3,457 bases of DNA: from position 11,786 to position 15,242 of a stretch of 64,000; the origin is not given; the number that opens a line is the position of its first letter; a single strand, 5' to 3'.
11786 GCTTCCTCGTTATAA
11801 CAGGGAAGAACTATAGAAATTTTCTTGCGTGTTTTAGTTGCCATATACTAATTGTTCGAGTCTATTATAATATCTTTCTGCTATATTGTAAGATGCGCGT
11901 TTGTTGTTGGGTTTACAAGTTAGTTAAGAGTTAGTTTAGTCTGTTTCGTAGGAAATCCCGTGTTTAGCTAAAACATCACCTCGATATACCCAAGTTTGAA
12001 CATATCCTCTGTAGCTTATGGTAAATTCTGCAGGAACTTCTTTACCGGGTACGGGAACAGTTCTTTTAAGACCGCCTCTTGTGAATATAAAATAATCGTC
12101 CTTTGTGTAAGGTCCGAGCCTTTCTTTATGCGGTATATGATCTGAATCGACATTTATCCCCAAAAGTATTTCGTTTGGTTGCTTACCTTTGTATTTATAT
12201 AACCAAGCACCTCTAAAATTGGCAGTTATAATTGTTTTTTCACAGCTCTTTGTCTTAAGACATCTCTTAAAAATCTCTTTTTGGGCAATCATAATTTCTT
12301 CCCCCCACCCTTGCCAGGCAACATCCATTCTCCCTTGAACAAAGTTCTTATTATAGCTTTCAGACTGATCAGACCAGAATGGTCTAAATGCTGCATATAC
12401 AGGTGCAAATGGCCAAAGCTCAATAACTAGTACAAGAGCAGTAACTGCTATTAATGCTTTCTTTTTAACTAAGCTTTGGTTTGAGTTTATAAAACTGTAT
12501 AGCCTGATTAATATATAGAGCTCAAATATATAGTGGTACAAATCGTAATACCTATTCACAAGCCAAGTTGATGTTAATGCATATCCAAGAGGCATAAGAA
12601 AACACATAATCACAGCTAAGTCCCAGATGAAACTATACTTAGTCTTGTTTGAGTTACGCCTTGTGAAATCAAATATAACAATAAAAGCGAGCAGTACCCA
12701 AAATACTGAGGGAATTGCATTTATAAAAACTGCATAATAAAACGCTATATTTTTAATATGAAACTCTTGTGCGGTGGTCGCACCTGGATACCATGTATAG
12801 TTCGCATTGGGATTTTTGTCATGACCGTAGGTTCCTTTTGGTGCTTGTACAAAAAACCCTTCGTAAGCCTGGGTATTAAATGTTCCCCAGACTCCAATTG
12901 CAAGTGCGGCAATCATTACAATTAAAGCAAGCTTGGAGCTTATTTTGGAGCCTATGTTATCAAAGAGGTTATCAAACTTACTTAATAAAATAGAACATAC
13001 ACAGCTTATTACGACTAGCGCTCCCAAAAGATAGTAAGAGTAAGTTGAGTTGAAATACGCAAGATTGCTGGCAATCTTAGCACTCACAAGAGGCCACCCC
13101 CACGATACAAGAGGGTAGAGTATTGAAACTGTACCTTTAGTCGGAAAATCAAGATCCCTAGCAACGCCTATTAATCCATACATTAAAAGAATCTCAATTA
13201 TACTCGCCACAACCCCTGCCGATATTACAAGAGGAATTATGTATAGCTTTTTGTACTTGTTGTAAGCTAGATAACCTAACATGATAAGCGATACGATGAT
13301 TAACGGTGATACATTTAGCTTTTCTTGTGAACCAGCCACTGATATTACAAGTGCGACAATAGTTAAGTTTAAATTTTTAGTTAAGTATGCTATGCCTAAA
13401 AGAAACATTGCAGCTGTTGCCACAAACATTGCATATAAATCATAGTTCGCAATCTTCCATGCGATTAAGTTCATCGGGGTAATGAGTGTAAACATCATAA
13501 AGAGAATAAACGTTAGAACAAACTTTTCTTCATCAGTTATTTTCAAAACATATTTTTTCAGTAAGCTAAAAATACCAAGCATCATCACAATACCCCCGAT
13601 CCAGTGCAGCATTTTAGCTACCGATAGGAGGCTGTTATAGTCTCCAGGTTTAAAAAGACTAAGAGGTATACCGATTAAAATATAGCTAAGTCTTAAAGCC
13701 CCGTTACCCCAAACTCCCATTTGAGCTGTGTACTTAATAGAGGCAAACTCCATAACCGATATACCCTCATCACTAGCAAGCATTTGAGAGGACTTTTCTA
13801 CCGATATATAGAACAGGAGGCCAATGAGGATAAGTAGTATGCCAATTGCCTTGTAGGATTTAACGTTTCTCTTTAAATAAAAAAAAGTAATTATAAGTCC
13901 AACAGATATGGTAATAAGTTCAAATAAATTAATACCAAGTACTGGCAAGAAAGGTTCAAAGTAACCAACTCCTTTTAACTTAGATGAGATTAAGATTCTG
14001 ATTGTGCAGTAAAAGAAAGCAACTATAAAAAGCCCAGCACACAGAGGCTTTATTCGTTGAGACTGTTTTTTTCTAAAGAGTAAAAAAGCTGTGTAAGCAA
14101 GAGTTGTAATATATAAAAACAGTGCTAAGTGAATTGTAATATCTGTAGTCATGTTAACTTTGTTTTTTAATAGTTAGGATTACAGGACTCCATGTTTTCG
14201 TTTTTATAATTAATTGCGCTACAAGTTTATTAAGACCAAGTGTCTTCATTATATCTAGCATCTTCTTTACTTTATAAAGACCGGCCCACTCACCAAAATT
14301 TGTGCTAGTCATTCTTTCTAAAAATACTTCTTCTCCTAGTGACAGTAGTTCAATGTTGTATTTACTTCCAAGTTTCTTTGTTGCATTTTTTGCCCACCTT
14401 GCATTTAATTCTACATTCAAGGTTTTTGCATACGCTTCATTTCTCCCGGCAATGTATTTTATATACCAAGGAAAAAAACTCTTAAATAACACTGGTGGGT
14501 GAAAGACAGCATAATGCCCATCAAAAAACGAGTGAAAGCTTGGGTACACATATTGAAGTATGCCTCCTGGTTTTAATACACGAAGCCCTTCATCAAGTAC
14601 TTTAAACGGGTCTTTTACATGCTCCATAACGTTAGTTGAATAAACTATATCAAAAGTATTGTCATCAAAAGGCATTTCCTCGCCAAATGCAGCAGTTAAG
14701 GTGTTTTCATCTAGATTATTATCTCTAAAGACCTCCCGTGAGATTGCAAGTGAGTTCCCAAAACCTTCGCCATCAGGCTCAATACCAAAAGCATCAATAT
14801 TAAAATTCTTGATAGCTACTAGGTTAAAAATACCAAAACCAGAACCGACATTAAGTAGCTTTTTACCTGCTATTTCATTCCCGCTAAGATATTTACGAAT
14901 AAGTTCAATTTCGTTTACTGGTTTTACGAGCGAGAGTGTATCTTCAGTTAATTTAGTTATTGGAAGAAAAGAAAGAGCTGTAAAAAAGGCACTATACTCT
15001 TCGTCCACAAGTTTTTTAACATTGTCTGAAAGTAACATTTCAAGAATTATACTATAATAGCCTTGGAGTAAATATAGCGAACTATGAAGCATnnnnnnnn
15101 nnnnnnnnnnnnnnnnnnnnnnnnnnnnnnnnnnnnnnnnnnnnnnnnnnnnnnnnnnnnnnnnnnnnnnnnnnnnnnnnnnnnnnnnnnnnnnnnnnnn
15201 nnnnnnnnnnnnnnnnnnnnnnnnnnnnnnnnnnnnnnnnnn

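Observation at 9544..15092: Minus-strand operon: methyltransferase, 738-aa membrane protein, polyprenyl-phosphate sugar synthase, FAD oxidoreductase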

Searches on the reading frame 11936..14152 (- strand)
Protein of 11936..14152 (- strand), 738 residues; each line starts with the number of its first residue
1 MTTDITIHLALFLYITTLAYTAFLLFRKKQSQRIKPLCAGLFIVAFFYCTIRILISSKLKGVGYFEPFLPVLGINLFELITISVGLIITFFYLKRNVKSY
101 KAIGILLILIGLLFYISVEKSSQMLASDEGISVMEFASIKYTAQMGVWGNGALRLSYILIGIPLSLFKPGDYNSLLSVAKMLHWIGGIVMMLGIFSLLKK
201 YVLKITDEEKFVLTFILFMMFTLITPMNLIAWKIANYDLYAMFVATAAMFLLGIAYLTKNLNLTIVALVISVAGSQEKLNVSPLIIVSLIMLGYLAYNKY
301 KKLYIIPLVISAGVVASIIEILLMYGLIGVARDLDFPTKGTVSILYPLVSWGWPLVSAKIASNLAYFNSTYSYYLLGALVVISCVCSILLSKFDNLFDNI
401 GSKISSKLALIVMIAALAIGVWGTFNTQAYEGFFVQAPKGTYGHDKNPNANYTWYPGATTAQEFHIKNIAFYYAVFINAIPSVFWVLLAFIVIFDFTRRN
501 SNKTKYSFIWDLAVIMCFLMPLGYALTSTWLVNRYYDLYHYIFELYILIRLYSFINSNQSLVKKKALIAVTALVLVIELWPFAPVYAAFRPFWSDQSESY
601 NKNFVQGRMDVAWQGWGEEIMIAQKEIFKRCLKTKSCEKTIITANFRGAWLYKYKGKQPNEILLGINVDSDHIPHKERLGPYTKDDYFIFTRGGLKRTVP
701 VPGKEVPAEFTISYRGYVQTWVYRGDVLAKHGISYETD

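Call 3: search_protein_families(library=pfam, proteins=[window:11936-14152:-], max_evalue=0.01)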
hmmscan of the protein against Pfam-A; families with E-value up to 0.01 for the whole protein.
window:11936-14152:- (738 aa): 0 families

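Call 4: search_protein_families(library=ncbifam, proteins=[window:11936-14152:-], max_evalue=0.01)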
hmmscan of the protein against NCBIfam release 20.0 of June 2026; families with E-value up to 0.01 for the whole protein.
window:11936-14152:- (738 aa): 0 families

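Call 6: search_solved_structures(query=window:11936-14152:-, max_evalue=1)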
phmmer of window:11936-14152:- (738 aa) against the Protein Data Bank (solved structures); distinct sequences matched with E-value up to 1: 0.

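Call 21: find_homologous_proteins(query=window:11936-14152:-, max_evalue=0.001)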
Query window:11936-14152:- (738 aa): 1 proteins with E <= 0.001 among 8000 candidates.
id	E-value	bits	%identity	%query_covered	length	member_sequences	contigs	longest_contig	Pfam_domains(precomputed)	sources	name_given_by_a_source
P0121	0.0e+0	1643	100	100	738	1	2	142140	-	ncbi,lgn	-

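Call 23: find_encoding_contigs(protein=P0121, flank=3000, max_places=3)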
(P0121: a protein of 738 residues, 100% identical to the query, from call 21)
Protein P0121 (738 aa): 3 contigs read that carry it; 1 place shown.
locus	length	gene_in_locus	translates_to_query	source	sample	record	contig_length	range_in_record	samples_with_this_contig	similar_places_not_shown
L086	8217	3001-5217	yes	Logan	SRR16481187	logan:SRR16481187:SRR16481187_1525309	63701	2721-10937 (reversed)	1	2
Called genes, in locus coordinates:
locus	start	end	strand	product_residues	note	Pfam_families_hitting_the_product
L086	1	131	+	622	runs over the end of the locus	PF13522:GATase_6, PF13537:GATase_7, PF00733:Asn_synthase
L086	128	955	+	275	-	PF08003:Methyltransf_9 (weak), PF13489:Methyltransf_23, PF13847:Methyltransf_31, PF08241:Methyltransf_11, PF08242:Methyltransf_12, PF13649:Methyltransf_25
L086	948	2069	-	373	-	PF13439:Glyco_transf_4, PF13477:Glyco_trans_4_2, PF13579:Glyco_trans_4_4, PF20706:GT4-conflict, PF00534:Glycos_transf_1, PF13692:Glyco_trans_1_4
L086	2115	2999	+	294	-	PF13489:Methyltransf_23, PF01209:Ubie_methyltran (weak), PF13847:Methyltransf_31, PF08241:Methyltransf_11, PF08242:Methyltransf_12, PF13649:Methyltransf_25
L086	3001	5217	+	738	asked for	-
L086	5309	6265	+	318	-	PF00535:Glycos_transf_2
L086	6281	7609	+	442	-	PF00070:Pyr_redox (faint), PF01266:DAO (weak), PF01946:Thi4 (weak), PF03486:HI0933_like (faint), PF07992:Pyr_redox_2 (faint), PF12831:FAD_oxidored (weak), PF13450:NAD_binding_8, PF01593:Amino_oxidase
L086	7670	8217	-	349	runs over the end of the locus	PF13524:Glyco_trans_1_2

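Call 38: search_protein_representatives(protein=window:11936-14152:-)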
Query: 738 residues. Proteins with E-value up to 0.001 (for the whole library): 202; up to 1e-10: 167; up to 1e-30: 84. The best 150 are listed.
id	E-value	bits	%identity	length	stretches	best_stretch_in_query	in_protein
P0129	2.1e-126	439.9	90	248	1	1-232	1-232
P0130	2.7e-86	307.3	32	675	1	75-734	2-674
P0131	2.8e-83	297.3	32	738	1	69-735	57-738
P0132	7.8e-76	272.7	34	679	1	81-734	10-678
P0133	6.6e-74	266.3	33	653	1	75-734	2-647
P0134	3.0e-67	244.3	31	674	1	78-730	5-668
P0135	3.1e-67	244.3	34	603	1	143-732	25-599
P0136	4.3e-63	230.6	31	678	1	73-729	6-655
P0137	2.1e-62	228.3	27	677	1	78-735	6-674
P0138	9.9e-62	226.1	31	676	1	71-728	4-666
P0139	5.4e-60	220.3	29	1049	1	75-733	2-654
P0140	7.0e-60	220.0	29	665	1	77-736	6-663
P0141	6.2e-59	216.8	29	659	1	75-733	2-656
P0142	4.0e-58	214.2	29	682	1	75-736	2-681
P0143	1.6e-56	208.8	32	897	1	43-728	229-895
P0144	2.0e-56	208.5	28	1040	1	75-734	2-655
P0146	4.2e-55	204.2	28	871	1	75-732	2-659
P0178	1.0e-41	159.9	28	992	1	53-729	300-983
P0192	8.7e-37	143.6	26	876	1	10-728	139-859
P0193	4.0e-36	141.4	25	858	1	69-729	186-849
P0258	9.8e-19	83.9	26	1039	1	73-727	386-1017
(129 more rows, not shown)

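Call 40: search_protein_families(library=pfam, max_evalue=0.001, proteins=[P0139, P0144, P0146, P0143, P0178, P0192, P0258, P0193, P0130, P0131])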
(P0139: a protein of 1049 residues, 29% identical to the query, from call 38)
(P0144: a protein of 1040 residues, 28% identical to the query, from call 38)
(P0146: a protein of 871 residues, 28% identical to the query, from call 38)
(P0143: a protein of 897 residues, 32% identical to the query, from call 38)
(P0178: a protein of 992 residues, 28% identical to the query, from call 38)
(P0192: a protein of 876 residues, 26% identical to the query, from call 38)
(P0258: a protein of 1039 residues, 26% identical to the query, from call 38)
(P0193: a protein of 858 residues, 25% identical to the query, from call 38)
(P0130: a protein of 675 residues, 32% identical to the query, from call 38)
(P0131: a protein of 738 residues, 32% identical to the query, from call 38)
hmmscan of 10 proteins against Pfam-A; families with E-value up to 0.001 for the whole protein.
P0139 (1049 aa): 0 families

P0144 (1040 aa): 0 families

P0146 (871 aa): 0 families

P0143 (897 aa): 0 families

P0178 (992 aa): 0 families

P0192 (876 aa): 1 family
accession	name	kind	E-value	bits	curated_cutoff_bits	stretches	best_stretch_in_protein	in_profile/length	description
PF13231.12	PMT_2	-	5.9e-05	23.8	26.1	1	316-442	29-146/160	Dolichyl-phosphate-mannose-protein mannosyltransferase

P0258 (1039 aa): 1 family
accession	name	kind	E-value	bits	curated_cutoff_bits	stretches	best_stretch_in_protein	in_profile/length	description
PF14264.12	Glucos_trans_II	-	0.00046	19.9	30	1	393-539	145-293/317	Glucosyl transferase GtrII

P0193 (858 aa): 0 families

P0130 (675 aa): 0 families

P0131 (738 aa): 0 families

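Call 42: search_solved_structures(query=A2, max_evalue=10, show_alignments=2)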
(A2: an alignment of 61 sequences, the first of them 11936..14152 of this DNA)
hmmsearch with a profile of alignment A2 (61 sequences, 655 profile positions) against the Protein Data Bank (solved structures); distinct sequences matched with E-value up to 10: 1.
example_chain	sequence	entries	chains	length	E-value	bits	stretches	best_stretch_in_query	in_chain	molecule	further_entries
6ka4_A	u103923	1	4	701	2.3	9.9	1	18-81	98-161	F22L4.1 protein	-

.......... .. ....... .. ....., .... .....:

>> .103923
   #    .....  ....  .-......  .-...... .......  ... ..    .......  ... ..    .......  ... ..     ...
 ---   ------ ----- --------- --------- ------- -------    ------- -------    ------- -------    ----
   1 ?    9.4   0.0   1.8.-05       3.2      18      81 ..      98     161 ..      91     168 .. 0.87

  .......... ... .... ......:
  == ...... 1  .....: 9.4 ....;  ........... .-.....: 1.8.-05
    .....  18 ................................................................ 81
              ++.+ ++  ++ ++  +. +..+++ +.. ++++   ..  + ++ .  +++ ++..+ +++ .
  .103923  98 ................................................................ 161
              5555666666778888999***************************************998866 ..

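Call 43: predict_structure(protein=window:11936-14152:-)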
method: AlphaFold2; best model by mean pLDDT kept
length: 738 residues; sequences in the alignment: 1
mean_pLDDT: 40.2   pTM: 0.27
mean pLDDT of the five models: 40.2, 39.9, 38.8, 35.4, 34.7
residues with pLDDT >= 90: 0; 70-90: 0; 50-70: 40; < 50: 698
segments of 3 or more residues with pLDDT < 50: 1-19, 27-33, 49-51, 53-204, 207-243, 272-291, 297-299, 301-738
pLDDT, mean of each block of 10 residues (from residue 1): 41 48 48 50 49 43 38 40 46 44 47 43 37 35 34 37 41 43 43 45 46 44 36 40 51 53 50 43 41 47 41 40 39 37 35 33 32 37 40 41 44 44 39 36 36 36 38 39 43 43 43 43 37 37 44 44 44 41 34 37 34 34 42 40 31 36 37 38 39 36 31 29 34 30
secondary structure, 60 per line:
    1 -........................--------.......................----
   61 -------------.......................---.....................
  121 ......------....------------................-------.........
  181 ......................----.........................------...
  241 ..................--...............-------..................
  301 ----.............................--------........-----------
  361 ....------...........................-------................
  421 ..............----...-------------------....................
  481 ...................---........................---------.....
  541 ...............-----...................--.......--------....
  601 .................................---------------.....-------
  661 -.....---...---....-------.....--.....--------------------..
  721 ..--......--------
elements in order (helices of 4 or more, strands of 3 or more residues): H2-25 H34-56 H74-96 H100-126 H133-136 H149-164 H172-202 H207-231 H238-258 H261-275 H283-300 H305-333 H342-349 H361-364 H371-397 H405-434 H461-499 H503-526 H536-555 H561-579 H582-588 H597-633 E649-653 E662-666 H676-679 E687-691 E694-698 H719-722 H725-730

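Call 45: search_protein_families(library=pfam, alignment_id=A2, max_evalue=0.05)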
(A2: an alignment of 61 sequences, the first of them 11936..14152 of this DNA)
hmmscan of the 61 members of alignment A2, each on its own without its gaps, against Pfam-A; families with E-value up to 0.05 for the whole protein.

A. member 1, window:11936-14152:- (738 aa): 0 families

B. families by the number of members that match (of 61 scanned): 3 families
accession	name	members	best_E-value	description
PF13231.12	PMT_2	1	0.0062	Dolichyl-phosphate-mannose-protein mannosyltransferase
PF20040.4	DUF6442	1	0.012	Family of unknown function (DUF6442)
PF08038.17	Tom7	1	0.028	TOM7 family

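Call 48: find_related_loci(query=A3, collection=metagenome_contigs, flank=7000)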
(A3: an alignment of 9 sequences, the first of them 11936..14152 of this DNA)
Query A3 (738 aa) in metagenome_contigs; peptide patterns used: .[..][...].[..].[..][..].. (x = any residue, [..] = any of these).
58 stretches matched a pattern; 18 encode a relative of the query (tblastn E <= 1e-3); 18 distinct loci.
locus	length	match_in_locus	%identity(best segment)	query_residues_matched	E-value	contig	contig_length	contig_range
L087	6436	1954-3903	29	71-731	1e-73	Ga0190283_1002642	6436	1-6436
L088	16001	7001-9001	29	74-736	4e-64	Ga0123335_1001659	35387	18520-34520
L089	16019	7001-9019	27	74-732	3e-58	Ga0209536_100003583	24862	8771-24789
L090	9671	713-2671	28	71-726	5e-56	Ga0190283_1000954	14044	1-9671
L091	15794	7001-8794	27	114-728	2e-48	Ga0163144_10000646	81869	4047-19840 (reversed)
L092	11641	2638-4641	26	71-728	4e-42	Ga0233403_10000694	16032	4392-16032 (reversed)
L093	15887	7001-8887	24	99-732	3e-40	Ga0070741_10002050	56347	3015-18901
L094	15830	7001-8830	24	115-735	8e-38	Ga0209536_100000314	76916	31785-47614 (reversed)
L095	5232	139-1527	26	276-736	7e-38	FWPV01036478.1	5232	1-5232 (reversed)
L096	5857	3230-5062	26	115-735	3e-37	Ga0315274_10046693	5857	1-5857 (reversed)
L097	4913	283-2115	26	115-735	2e-37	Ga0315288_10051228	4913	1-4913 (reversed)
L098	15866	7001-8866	24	102-735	3e-36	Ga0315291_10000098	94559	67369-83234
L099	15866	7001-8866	24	102-735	3e-36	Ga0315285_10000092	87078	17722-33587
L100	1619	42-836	29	447-735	4e-27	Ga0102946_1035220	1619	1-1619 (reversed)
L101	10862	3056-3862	30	457-736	2e-22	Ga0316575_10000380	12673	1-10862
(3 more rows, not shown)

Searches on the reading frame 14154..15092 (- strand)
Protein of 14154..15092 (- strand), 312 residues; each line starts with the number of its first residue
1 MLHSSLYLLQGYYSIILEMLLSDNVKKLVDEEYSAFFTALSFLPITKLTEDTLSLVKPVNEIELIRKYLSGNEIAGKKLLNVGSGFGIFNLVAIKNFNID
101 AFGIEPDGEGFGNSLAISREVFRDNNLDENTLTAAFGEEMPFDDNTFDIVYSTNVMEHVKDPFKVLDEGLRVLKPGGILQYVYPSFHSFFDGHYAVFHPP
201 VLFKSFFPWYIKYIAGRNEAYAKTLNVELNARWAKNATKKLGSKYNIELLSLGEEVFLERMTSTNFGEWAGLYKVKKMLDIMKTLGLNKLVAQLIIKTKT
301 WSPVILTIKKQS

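Call 3: search_protein_families(library=pfam, proteins=[window:14154-15092:-], max_evalue=0.01)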
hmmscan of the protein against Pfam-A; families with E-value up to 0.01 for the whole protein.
window:14154-15092:- (312 aa): 9 families
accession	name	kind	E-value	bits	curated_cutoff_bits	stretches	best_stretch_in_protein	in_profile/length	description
PF08241.18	Methyltransf_11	-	4.2e-15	56.6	21.2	1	80-179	1-93/95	Methyltransferase domain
PF13489.12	Methyltransf_23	-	1.3e-10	41.7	27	1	66-184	13-119/164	Methyltransferase domain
PF13649.12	Methyltransf_25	-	6.7e-10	40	27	1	80-177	2-97/97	Methyltransferase domain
PF13847.12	Methyltransf_31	-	4.6e-09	36.6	27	1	76-185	4-113/145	Methyltransferase domain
PF08242.18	Methyltransf_12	-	1.1e-07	32.9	30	1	98-179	20-98/98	Methyltransferase domain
PF01209.24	Ubie_methyltran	-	2.3e-07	30.8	20.1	1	115-185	85-155/233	ubiE/COQ5 methyltransferase family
PF07021.18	MetW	-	3.1e-05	24.1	21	1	75-174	13-103/193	Methionine biosynthesis protein MetW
PF08003.17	Methyltransf_9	-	0.00039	19.9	23.8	1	73-179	113-215/315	Protein of unknown function (DUF1698)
PF02353.26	CMAS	-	0.008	16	27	0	75-160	62-141/273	Mycolic acid cyclopropane synthetase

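Call 4: search_protein_families(library=ncbifam, proteins=[window:14154-15092:-], max_evalue=0.01)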
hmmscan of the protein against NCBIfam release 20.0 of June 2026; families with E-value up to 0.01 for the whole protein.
window:14154-15092:- (312 aa): 29 families (the best 25 are shown)
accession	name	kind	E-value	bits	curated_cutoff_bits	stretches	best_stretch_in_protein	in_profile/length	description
TIGR02752.1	MenG_heptapren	equivalog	9.1e-10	38.4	419.85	1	112-222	80-187/231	demethylmenaquinone methyltransferase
NF041537.1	ArsM_AhpD_UU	exception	1.3e-09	37.3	510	1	71-179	72-178/345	arsenite methyltransferase/AhpD domain selenoprotein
NF040539.1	AST_met_ArsM_2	exception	1.6e-09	38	240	1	58-189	41-169/262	putative arsinothricin biosynthesis methyltransferase ArsM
NF045667.1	MTase_DVU1556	equivalog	4.4e-09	36.1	155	1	75-179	22-117/213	DVU_1556 family methyltransferase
NF047649.1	MTase_UXPK_star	exception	7.3e-09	35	460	1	74-179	76-179/283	methyltransferase/UXPK-star double selenoprotein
NF001243.0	PRK00216.1-4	equivalog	1.7e-08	34.1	235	1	113-221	83-188/237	demethylmenaquinone methyltransferase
TIGR01983.1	UbiG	equivalog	1.9e-08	33.9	102.95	1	68-179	45-149/228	bifunctional 2-polyprenyl-6-hydroxyphenol methylase/3-demethylubiquinol 3-O-methyltransferase UbiG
NF041536.1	ArsM_DUF2284_UU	exception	1.2e-07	30.5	575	1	75-179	76-178/459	arsenite methyltransferase/DUF2284 domain selenoprotein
NF041675.1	sarc_dimgly_tmase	equivalog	3.9e-07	30.3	550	1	133-184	122-172/278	sarcosine/dimethylglycine N-methyltransferase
TIGR01934.1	MenG_MenH_UbiE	subfamily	8.3e-07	28.5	158.35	1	75-181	39-141/223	ubiquinone/menaquinone biosynthesis methyltransferase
TIGR00452.1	TIGR00452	equivalog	8.8e-07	28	275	1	72-179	114-217/316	tRNA 5-methoxyuridine(34)/uridine 5-oxyacetic acid(34) synthase CmoB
NF011650.0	PRK15068.1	equivalog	2.1e-06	26.9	209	1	72-179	119-223/324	tRNA 5-methoxyuridine(34)/uridine 5-oxyacetic acid(34) synthase CmoB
NF008823.0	PRK11873.1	subfamily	2.5e-06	27.2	263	1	76-179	78-179/272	arsenite methyltransferase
NF001240.0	PRK00216.1-1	equivalog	5e-06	25.7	378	1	115-180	101-167/251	bifunctional demethylmenaquinone methyltransferase/2-methoxy-6-polyprenyl-1,4-benzoquinol methylase UbiE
NF045823.1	PthPhpthDimycoMt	equivalog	8.4e-06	25.1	300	1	134-182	119-167/256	phthiotriol/phenolphthiotriol dimycocerosates methyltransferase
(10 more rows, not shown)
